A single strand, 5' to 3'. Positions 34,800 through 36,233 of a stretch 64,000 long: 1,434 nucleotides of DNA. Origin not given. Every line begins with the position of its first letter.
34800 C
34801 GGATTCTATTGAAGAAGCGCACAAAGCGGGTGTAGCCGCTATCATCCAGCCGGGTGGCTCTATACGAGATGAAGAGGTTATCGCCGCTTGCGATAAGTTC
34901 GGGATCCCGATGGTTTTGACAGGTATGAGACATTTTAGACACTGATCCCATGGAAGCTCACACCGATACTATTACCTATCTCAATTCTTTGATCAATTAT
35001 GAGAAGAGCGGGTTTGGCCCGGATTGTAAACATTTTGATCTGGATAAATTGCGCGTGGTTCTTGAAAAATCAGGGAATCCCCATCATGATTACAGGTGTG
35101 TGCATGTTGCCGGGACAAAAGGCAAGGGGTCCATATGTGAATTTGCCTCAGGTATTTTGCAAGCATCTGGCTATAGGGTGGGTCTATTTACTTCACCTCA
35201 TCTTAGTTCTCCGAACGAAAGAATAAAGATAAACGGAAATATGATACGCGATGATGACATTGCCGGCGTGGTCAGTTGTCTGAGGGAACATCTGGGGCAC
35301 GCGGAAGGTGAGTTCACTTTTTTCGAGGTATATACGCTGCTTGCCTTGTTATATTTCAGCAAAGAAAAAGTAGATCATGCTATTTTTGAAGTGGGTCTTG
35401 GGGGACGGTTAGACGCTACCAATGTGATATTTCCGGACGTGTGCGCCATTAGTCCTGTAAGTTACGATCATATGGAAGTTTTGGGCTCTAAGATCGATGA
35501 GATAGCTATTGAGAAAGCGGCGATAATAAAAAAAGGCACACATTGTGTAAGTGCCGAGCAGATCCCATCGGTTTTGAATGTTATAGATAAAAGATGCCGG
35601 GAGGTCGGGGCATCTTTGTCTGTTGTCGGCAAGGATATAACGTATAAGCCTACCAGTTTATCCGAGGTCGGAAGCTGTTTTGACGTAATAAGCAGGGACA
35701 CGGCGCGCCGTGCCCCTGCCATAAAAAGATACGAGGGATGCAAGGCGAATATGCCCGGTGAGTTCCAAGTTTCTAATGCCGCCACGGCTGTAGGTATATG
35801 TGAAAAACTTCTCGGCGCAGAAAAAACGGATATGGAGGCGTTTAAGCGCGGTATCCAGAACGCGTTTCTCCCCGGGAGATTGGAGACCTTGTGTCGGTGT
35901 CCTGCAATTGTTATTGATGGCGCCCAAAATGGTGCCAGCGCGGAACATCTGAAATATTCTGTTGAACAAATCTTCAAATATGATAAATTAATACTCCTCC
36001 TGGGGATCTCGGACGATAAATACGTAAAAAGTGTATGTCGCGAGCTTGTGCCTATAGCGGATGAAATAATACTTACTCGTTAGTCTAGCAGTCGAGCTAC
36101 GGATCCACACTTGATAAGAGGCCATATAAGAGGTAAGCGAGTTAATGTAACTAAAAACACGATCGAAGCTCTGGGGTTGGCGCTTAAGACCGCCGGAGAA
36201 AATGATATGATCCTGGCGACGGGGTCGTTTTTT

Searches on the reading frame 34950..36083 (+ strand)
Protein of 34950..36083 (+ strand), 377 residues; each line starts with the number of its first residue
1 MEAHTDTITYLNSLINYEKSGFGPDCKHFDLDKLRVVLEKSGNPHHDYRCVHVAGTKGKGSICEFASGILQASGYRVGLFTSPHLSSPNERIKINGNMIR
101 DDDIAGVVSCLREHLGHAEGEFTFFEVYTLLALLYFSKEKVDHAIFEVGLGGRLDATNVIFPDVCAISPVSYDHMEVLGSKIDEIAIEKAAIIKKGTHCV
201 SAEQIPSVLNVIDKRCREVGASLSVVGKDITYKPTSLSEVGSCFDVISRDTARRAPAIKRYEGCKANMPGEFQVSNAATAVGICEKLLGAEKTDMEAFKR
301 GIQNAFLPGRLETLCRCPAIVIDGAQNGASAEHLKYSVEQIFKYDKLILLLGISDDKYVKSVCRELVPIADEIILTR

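Call 99: search_protein_families(library=pfam, proteins=[window:34950-36083:+], max_evalue=0.0001)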
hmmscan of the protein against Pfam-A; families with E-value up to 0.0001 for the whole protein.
window:34950-36083:+ (377 aa): 1 family
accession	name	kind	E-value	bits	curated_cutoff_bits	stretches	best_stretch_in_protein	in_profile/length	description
PF08245.18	Mur_ligase_M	-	3.2e-11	44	24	1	53-283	1-199/200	Mur ligase middle domain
